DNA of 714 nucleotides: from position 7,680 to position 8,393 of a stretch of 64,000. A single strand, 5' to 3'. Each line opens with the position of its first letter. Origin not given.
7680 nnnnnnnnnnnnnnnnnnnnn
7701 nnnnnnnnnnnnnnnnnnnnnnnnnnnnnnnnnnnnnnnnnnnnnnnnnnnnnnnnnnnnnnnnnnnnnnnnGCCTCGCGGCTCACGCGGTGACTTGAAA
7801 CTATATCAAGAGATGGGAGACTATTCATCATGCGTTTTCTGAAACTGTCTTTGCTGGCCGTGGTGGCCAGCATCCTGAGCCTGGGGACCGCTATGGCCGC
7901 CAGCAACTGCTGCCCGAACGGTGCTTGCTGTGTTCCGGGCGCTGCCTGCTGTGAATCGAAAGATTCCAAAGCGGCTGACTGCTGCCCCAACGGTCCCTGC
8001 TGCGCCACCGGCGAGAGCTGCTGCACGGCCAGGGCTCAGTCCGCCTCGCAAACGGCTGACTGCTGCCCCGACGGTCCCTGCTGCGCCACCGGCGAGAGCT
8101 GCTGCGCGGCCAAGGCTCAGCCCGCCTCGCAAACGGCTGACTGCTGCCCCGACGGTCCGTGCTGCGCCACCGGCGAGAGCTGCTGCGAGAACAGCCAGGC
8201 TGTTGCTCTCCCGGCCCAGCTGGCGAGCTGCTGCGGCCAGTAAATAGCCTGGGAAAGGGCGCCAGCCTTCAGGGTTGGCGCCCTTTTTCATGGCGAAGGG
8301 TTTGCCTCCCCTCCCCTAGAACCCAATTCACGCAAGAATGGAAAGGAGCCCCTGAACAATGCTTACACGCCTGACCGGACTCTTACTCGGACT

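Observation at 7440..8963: Tandem trio of secreted proteins built from CC/CCC cysteine-doublet repeats encoded by tandem DNA repeats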

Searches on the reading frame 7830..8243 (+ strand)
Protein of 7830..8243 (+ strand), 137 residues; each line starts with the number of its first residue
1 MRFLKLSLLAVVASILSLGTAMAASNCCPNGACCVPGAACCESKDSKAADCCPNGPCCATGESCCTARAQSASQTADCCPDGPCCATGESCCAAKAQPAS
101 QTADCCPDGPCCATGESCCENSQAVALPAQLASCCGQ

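Call 5: search_protein_families(library=pfam, proteins=[window:7830-8243:+], max_evalue=1)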
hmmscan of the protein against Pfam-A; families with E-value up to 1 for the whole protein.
window:7830-8243:+ (137 aa): 1 family
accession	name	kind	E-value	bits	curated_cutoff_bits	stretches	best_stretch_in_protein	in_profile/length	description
PF05624.19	LSR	-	0.041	14.4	25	1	8-43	7-42/48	Lipolysis stimulated receptor (LSR)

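Call 10: find_encoding_contigs(protein=window:7830-8243:+, flank=10000, max_places=6)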
Protein window:7830-8243:+ (137 aa): no gene with exactly this product is on record in the collection.

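Call 14: search_protein_families(library=ncbifam, proteins=[window:7830-8243:+], max_evalue=1)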
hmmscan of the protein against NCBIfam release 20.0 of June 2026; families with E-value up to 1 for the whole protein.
window:7830-8243:+ (137 aa): 0 families

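Call 17: find_homologous_proteins(query=window:7830-8243:+, max_evalue=0.01)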
Query window:7830-8243:+ (137 aa): 1 proteins with E <= 0.01 among 116 candidates.
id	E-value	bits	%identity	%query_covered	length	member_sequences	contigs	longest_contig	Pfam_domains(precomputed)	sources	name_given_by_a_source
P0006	2.3e-3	36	46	38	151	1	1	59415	-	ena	-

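Call 40: find_homologous_proteins(query=A3, max_evalue=0.1)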
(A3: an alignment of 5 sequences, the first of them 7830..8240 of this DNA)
Query A3 (5 sequences) (137 aa, profile of the alignment): 6 proteins with E <= 0.1 among 8000 candidates.
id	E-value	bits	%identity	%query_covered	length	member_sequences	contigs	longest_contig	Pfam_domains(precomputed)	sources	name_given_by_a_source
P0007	8.6e-7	47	48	48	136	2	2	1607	-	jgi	-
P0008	2.6e-5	42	39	52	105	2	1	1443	-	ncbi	-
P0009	7.3e-3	34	28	85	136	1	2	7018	-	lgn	-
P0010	3.3e-2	32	42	37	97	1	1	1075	-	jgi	jgi:hypothetical protein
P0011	6.6e-2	31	33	91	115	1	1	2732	-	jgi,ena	-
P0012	6.8e-2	31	43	48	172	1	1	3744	-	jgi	jgi:hypothetical protein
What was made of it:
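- On CC-triplet repeat protein family (undescribed; defined here): A profile of Xenobia orthologues alone finds P0007 at E 8.6e-7 (call 40).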

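Call 44: find_encoding_contigs(protein=P0006, flank=8000, max_places=2)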
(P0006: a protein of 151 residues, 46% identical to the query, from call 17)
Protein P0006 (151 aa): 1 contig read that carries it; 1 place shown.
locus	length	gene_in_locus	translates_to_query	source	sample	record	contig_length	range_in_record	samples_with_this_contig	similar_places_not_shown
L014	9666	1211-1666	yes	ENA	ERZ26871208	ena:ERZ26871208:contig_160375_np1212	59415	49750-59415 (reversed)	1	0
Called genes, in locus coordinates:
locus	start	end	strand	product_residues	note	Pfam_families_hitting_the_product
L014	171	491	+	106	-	-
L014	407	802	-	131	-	-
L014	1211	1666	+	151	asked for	-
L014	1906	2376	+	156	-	PF06439:3keto-disac_hyd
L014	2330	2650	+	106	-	PF06439:3keto-disac_hyd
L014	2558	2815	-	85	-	-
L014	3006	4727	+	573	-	PF00501:AMP-binding, PF13193:AMP-binding_C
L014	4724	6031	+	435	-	PF00108:Thiolase_N, PF02803:Thiolase_C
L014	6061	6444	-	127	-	-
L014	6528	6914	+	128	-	PF00378:ECH_1 (weak)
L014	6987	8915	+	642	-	PF02737:3HCDH_N, PF00725:3HCDH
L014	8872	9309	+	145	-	PF02770:Acyl-CoA_dh_M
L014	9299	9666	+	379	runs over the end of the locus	PF00441:Acyl-CoA_dh_1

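Call 45: find_encoding_contigs(protein=P0009, flank=8000, max_places=2)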
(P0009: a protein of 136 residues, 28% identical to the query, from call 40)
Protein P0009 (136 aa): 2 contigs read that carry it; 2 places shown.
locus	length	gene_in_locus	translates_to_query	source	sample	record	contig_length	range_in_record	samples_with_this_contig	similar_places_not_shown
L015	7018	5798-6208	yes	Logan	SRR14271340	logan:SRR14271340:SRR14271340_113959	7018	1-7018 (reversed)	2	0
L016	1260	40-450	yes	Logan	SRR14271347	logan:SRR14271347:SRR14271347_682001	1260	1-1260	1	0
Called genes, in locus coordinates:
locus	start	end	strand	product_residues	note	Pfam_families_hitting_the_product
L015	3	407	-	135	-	?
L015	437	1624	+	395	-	PF13477:Glyco_trans_4_2 (weak), PF13439:Glyco_transf_4, PF13579:Glyco_trans_4_4, PF00534:Glycos_transf_1, PF13692:Glyco_trans_1_4, PF13524:Glyco_trans_1_2 (weak)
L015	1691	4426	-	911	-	PF01738:DLH, PF02129:Peptidase_S15 (faint), PF20434:BD-FAE, PF00326:Peptidase_S9, PF12146:Hydrolase_4 (faint), PF12697:Abhydrolase_6 (weak), PF11306:DUF3108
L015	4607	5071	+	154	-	PF01928:CYTH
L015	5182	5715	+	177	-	-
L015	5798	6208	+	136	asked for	-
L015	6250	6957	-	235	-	PF09837:DUF2064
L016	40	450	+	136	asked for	-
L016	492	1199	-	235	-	PF09837:DUF2064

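Call 46: find_encoding_contigs(protein=P0012, flank=8000, max_places=2)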
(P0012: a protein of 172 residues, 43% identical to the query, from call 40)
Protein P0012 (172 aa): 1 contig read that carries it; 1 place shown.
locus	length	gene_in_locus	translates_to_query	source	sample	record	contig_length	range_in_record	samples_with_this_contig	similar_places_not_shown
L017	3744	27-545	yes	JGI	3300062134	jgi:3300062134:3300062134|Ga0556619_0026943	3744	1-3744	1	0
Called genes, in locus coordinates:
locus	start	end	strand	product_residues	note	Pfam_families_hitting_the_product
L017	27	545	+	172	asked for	-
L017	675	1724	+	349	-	PF01547:SBP_bac_1 (weak), PF13531:SBP_bac_11, PF13343:SBP_bac_6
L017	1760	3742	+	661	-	?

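Call 47: find_encoding_contigs(protein=P0011, flank=8000, max_places=2)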
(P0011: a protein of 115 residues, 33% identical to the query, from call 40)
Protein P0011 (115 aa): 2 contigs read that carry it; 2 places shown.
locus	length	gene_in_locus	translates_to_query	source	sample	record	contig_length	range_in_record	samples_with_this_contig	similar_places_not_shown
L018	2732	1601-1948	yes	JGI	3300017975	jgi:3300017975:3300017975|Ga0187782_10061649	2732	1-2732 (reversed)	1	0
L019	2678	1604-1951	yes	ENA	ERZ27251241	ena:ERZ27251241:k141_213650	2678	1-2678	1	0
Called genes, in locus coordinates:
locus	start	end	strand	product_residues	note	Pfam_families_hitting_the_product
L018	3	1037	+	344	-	?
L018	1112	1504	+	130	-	-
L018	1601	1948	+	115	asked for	-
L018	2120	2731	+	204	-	?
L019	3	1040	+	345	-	?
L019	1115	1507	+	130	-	-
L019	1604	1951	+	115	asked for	-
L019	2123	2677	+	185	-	?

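Call 56: search_protein_representatives(alignment_id=A4)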
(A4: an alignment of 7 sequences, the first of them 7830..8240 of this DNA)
Query: 7 sequences, 111 profile positions. Proteins with E-value up to 0.001 (for the whole library): 67; up to 1e-10: 5; up to 1e-30: 0. The best 67 are listed.
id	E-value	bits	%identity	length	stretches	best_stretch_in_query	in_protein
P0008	7.5e-22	93.9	-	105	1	2-110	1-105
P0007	9.7e-20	87.1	-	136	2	8-104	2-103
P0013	1.2e-15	73.9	-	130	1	3-101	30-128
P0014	1.2e-14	70.7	-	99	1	5-108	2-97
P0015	6.0e-11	58.8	-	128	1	2-102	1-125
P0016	1.8e-10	57.2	-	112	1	5-102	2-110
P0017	4.7e-09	52.7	-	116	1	4-103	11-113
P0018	5.9e-09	52.4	-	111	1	3-99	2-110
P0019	8.0e-09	51.9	-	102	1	6-97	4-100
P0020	1.5e-08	51.1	-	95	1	2-99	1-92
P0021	9.2e-08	48.5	-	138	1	9-102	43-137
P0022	1.1e-07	48.3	-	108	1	6-110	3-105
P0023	2.8e-07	46.9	-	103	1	9-100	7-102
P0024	4.6e-07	46.2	-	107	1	4-109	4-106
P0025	9.6e-07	45.2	-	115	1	3-100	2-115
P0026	1.2e-06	44.9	-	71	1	11-72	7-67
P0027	2.9e-06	43.7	-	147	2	6-102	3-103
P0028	3.1e-06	43.6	-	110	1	16-109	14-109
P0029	4.3e-06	43.1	-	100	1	2-99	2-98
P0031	6.6e-06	42.5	-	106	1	6-100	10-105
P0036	9.6e-06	42.0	-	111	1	8-109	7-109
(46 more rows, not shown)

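Call 58: list_cluster_members(proteins=[P0008, P0013, P0014, P0016, P0017, P0018, P0019, P0022, P0026, P0027])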
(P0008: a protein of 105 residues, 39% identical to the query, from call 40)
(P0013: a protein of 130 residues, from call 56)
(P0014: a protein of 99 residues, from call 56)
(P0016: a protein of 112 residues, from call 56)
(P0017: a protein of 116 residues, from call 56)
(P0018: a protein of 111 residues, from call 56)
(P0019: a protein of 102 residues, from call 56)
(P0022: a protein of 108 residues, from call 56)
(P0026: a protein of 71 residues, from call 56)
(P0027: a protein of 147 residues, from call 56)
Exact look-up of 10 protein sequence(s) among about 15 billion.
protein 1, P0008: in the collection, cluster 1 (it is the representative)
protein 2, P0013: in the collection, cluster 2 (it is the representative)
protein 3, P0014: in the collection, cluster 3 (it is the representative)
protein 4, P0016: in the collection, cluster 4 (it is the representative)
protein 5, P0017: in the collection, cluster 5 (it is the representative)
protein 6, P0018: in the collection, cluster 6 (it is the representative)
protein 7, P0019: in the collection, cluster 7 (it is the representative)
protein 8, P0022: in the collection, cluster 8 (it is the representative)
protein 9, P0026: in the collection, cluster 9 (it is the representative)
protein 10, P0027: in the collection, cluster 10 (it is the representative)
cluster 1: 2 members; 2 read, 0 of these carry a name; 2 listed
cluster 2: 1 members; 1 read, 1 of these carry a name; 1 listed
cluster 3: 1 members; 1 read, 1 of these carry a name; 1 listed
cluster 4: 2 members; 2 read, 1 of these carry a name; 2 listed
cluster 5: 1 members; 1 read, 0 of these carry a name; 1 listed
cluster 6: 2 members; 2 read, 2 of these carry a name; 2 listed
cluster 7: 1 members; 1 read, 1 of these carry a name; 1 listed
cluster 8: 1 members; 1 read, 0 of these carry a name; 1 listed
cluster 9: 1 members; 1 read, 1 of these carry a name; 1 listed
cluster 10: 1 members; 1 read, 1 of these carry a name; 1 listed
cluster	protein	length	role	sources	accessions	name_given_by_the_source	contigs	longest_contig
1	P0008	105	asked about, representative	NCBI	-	-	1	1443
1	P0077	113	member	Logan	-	-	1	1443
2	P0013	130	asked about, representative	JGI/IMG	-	hypothetical protein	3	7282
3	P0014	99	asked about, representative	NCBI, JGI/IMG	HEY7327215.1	MAG TPA: hypothetical protein VH592_06240 [Gemmataceae bacterium] | hypothetical protein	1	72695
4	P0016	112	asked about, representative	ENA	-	-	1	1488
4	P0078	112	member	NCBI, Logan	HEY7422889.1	MAG TPA: hypothetical protein VH682_01390 [Gemmataceae bacterium]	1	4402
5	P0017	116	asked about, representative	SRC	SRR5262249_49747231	-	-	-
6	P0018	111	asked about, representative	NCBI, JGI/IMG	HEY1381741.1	MAG TPA: hypothetical protein VGF55_33390 [Gemmataceae bacterium] | hypothetical protein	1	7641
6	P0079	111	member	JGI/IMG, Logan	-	hypothetical protein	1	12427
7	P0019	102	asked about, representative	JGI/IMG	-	hypothetical protein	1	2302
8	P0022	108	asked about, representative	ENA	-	-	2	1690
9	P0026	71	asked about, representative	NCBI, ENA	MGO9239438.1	MAG: hypothetical protein ACLQBJ_01405 [Bryobacteraceae bacterium]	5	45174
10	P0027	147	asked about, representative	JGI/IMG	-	hypothetical protein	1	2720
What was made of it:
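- The family is concentrated in Gemmataceae (call 58).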

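Call 59: find_encoding_contigs(protein=P0014, flank=8000, max_places=2)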
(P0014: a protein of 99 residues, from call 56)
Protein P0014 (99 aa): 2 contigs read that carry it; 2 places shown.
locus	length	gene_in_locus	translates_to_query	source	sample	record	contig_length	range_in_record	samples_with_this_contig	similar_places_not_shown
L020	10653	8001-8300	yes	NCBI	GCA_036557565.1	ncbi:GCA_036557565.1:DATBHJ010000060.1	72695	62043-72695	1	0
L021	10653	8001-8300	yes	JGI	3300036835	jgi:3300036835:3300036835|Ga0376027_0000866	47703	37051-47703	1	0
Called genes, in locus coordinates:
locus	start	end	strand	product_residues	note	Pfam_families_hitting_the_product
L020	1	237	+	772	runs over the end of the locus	-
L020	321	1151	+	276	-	-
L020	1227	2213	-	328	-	PF00056:Ldh_1_N, PF02866:Ldh_1_C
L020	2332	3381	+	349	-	PF00044:Gp_dh_N, PF02800:Gp_dh_C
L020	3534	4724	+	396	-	PF00162:PGK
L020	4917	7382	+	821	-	PF13188:PAS_8 (faint), PF08447:PAS_3 (weak), PF13426:PAS_9 (faint), PF00989:PAS (weak), PF08448:PAS_4, PF08447:PAS_3, PF00512:HisKA (weak), PF02518:HATPase_c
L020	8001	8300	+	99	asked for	-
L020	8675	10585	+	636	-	PF02119:FlgI, PF13646:HEAT_2 (faint)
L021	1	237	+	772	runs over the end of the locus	-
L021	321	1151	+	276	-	-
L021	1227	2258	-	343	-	PF00056:Ldh_1_N, PF02866:Ldh_1_C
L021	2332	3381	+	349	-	PF00044:Gp_dh_N, PF02800:Gp_dh_C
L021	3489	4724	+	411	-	PF00162:PGK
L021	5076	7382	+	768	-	PF08447:PAS_3 (weak), PF13188:PAS_8 (faint), PF13426:PAS_9 (faint), PF00989:PAS (weak), PF08448:PAS_4, PF08447:PAS_3, PF00512:HisKA (weak), PF02518:HATPase_c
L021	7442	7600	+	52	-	-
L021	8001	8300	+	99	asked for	-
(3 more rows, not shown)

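Call 60: find_encoding_contigs(protein=P0026, flank=8000, max_places=2)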
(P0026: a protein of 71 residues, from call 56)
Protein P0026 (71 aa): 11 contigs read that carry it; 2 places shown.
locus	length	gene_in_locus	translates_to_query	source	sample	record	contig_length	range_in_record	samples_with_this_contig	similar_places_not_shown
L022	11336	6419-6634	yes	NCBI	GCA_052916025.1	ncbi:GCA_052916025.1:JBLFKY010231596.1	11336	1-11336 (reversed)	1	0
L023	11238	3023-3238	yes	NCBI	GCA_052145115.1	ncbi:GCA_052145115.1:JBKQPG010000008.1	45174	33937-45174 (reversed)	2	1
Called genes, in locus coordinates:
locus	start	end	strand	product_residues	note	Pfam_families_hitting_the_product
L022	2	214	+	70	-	?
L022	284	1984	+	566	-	PF13240:Zn_Ribbon_1 (weak), PF09851:SHOCT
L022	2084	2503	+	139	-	PF01527:HTH_Tnp_1, PF13518:HTH_28 (weak), PF13551:HTH_29 (weak)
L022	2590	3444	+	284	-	PF13276:HTH_21, PF00665:rve, PF13683:rve_3, PF13333:rve_2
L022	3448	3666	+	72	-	-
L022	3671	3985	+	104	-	PF04014:MazE_antitoxin (weak)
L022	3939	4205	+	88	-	-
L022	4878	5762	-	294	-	PF08450:SGL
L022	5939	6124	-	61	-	-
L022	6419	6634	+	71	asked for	-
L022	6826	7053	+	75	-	PF09723:Zn_ribbon_8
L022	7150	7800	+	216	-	PF01726:LexA_DNA_bind, PF00717:Peptidase_S24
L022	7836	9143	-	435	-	PF08450:SGL (faint), PF25021:TEN_NHL (weak), PF06739:SBBP (faint), PF22807:TrAA12 (faint), PF07494:Reg_prop (faint), PF25021:TEN_NHL (weak), PF01436:NHL (weak), PF25021:TEN_NHL (weak)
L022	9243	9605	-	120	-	PF11154:DUF2934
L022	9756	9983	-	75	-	-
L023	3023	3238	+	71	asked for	-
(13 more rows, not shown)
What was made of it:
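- The cassettes are stand-alone with long upstream regions (calls 59, 60).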

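Call 68: search_solved_structures(query=A5, max_evalue=10, show_alignments=2)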
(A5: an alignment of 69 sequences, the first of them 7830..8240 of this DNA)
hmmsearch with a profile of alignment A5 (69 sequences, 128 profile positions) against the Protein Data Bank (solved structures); distinct sequences matched with E-value up to 10: 2.
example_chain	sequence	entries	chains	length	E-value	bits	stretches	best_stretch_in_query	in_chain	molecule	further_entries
1i26_A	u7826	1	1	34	1.5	12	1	77-103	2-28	PTU-1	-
6cku_A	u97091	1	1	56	7.5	9.8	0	60-100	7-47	Granulin-AaE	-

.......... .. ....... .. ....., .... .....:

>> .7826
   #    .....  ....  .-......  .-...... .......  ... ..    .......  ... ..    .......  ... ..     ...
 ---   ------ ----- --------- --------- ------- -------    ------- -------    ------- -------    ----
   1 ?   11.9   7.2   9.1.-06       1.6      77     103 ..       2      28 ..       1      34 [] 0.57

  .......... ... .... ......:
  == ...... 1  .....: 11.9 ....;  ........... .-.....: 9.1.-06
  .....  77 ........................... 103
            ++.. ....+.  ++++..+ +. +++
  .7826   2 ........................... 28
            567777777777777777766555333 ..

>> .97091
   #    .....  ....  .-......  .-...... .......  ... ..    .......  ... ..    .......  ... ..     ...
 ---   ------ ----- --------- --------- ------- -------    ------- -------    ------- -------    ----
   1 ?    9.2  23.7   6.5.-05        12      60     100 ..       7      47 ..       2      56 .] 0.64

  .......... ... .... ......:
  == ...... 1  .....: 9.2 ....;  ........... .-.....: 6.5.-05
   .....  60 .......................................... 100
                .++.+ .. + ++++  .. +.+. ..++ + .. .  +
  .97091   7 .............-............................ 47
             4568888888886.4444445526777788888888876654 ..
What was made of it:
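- On Granulin: The family profile against PDB gives granulin at E 7.5, 9.8 bits (call 68).
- Closest known: Granulin/epithelin modules. Different: The match is not significant (E 7.5, call 68) and there is no Pfam Granulin hit.
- Granulin is one of only two weak PDB matches, aligned across CC-x6-CC-x5-CC (call 68, E 7.5, not significant). There is no significant similarity to granulin, KAP or chlamydial Omc families (calls 5, 14, 68).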

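Call 69: predict_structure(alignment_id=A5)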
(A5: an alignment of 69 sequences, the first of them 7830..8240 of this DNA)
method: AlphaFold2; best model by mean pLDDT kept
length: 137 residues; sequences in the alignment: 69
mean_pLDDT: 56.7   pTM: 0.23
mean pLDDT of the five models: 56.7, 56.6, 55.6, 52.4, 49.9
residues with pLDDT >= 90: 0; 70-90: 7; 50-70: 111; < 50: 19
segments of 3 or more residues with pLDDT < 50: 96-105
pLDDT, mean of each block of 10 residues (from residue 1): 68 66 54 59 58 58 61 53 55 51 49 56 53 51
secondary structure, 60 per line:
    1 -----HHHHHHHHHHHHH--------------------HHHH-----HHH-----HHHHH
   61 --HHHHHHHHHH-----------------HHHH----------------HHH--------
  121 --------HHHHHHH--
elements in order: H6-18 H39-42 H56-60 H63-72 H90-93 H129-135
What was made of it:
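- AlphaFold finds no stable apo fold (pLDDT 57 with 69 sequences, call 69), as expected for a scaffold that folds only on its ligand. AlphaFold does not predict a hairpin stack even with 69 sequences (call 69).
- Tried and rejected: Structure of g2 with 69 sequences: pLDDT 56.7, no fold (call 69).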

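Call 73: find_related_loci(query=A6, collection=metagenome_contigs, flank=5000)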
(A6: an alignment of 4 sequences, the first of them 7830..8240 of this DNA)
Query A6 (137 aa) in metagenome_contigs; peptide patterns used: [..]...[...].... (x = any residue, [..] = any of these).
495 stretches matched a pattern; 41 encode a relative of the query (tblastn E <= 1e-3); 41 distinct loci.
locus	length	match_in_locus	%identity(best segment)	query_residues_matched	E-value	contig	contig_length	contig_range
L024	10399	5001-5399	81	1-134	3e-61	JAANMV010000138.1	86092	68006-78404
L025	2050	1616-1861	40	2-123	1e-13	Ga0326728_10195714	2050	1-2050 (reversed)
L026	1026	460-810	38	3-118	2e-13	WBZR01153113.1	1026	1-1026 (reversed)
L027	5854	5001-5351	38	3-118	4e-13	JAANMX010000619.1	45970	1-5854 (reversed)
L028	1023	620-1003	45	19-125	7e-13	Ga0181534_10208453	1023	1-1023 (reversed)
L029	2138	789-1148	35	3-126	2e-12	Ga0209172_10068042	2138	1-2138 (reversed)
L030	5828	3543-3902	35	3-126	2e-12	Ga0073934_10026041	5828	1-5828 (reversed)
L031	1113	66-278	53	49-135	9e-12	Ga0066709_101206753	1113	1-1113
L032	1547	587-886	42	3-135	2e-11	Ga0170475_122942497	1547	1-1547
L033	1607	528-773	49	20-119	2e-11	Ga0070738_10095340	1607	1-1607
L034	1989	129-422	45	19-125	5e-11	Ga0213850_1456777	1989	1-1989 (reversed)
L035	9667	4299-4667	40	2-124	4e-10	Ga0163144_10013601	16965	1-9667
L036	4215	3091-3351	42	24-125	2e-9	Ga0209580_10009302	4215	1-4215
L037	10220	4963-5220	45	20-125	2e-9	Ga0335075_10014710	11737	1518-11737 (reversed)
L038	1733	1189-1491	37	4-112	3e-9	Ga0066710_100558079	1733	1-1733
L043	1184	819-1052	48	1-126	2e-8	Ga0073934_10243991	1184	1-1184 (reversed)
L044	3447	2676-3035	36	2-117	2e-8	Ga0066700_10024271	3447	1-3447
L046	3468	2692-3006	44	12-135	8e-8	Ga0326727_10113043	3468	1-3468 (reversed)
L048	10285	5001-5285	35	1-120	1e-7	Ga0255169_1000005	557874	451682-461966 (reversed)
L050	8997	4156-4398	42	15-119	1e-7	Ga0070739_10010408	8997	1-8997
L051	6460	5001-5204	42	27-119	4e-7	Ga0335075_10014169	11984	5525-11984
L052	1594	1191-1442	43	48-125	8e-7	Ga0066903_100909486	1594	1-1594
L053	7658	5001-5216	47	26-94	1e-6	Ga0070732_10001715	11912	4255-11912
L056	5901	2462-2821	35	2-113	8e-6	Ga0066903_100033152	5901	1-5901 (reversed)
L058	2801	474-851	31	3-137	6e-6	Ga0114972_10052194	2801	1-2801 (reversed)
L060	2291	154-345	46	25-117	1e-5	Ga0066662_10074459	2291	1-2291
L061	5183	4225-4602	30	3-137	2e-5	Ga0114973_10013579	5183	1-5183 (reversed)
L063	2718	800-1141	34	1-117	5e-5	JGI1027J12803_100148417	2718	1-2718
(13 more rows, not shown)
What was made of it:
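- Tried and rejected: It worked with a four-sequence subset (call 73).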

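Call 87: search_protein_families(library=pfam, proteins=[L027:3515-4273:+, L030:4639-5562:+, L035:4725-6149:-, L035:6158-6952:+, L037:5729-6841:+, L044:39-1304:+, L048:3010-4470:+, L048:5372-6268:-, L048:6346-8451:+, L050:4464-5564:+], max_evalue=0.0001)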
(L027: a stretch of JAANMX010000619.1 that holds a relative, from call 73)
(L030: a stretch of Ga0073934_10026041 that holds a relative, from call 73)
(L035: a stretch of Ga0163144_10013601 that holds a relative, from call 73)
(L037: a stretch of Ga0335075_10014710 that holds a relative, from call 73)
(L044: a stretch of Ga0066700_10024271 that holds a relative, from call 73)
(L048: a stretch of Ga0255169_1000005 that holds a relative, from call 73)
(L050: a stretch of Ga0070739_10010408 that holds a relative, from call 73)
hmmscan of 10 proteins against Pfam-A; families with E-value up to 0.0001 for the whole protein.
L027:3515-4273:+ (252 aa): 1 family
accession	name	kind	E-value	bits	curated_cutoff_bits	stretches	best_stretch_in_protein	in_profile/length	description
PF07291.16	MauE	-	1.8e-13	51.4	27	1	126-248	7-127/128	Methylamine utilisation protein MauE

L030:4639-5562:+ (307 aa): 0 families

L035:4725-6149:- (474 aa): 3 families
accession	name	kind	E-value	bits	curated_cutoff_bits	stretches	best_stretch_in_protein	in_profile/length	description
PF07690.21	MFS_1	-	8.3e-47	160.2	33.4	1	102-424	29-347/347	Major Facilitator Superfamily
PF00083.30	Sugar_tr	-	5e-17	62.4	22.3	1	95-247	43-193/452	Sugar (and other) transporter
PF03137.26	OATP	-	1.4e-10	40.6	25.8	1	157-225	132-200/545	Organic Anion Transporter Polypeptide (OATP) family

L035:6158-6952:+ (264 aa): 1 family
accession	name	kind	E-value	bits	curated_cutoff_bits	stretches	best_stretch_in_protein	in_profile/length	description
PF05685.18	Uma2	-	1.4e-26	93.4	27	1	63-229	6-171/172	Putative restriction endonuclease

L037:5729-6841:+ (370 aa): 4 families
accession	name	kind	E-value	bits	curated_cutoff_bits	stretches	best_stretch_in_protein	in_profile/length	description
PF13304.12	AAA_21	-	1.2e-24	88.3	27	2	95-319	166-303/304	AAA domain, putative AbiEii toxin, Type IV TA system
PF13175.12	AAA_15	-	1.3e-13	51.8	32.1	2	8-47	7-48/374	AAA ATPase domain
PF02463.25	SMC_N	-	2.1e-10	40.9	40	1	4-323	2-206/220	RecF/RecN/SMC N terminal domain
PF11398.14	DUF2813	-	1.7e-06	28.2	21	0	3-42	2-41/372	Protein of unknown function (DUF2813)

L044:39-1304:+ (421 aa): 0 families

L048:3010-4470:+ (486 aa): 1 family
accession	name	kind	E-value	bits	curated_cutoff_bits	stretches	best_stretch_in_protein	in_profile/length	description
PF04734.18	Ceramidase_alk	-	2.4e-05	23.6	32.1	1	14-236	3-230/509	Neutral/alkaline non-lysosomal ceramidase, N-terminal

L048:5372-6268:- (298 aa): 1 family
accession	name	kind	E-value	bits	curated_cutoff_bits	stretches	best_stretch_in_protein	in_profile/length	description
PF01259.24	SAICAR_synt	-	2.8e-76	256.8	20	1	17-266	2-230/233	SAICAR synthetase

L048:6346-8451:+ (701 aa): 2 families
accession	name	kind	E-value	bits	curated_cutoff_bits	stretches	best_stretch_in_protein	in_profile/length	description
PF00378.25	ECH_1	-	8.1e-24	84.7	27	1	23-210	5-188/251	Enoyl-CoA hydratase/isomerase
PF16113.10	ECH_2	-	1.4e-14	54.8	27.2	1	33-200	10-176/335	Enoyl-CoA hydratase/isomerase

L050:4464-5564:+ (366 aa): 5 families
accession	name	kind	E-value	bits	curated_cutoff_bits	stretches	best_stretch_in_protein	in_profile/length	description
PF00639.27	Rotamase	-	9.3e-18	65.4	21.7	1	224-322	2-96/97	PPIC-type PPIASE domain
PF13616.12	Rotamase_3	-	9.2e-15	55.7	22.5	1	209-324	9-115/116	PPIC-type PPIASE domain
PF13145.12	Rotamase_2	-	2.3e-13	51.5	27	1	198-337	1-121/121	PPIC-type PPIASE domain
PF13624.11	SurA_N_3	-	3.2e-07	30.7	27.2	1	62-179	22-147/162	SurA-like N-terminal domain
PF13623.11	SurA_N_2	-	4.9e-07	30.1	28.5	1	50-162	5-133/145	SurA-like N-terminal domain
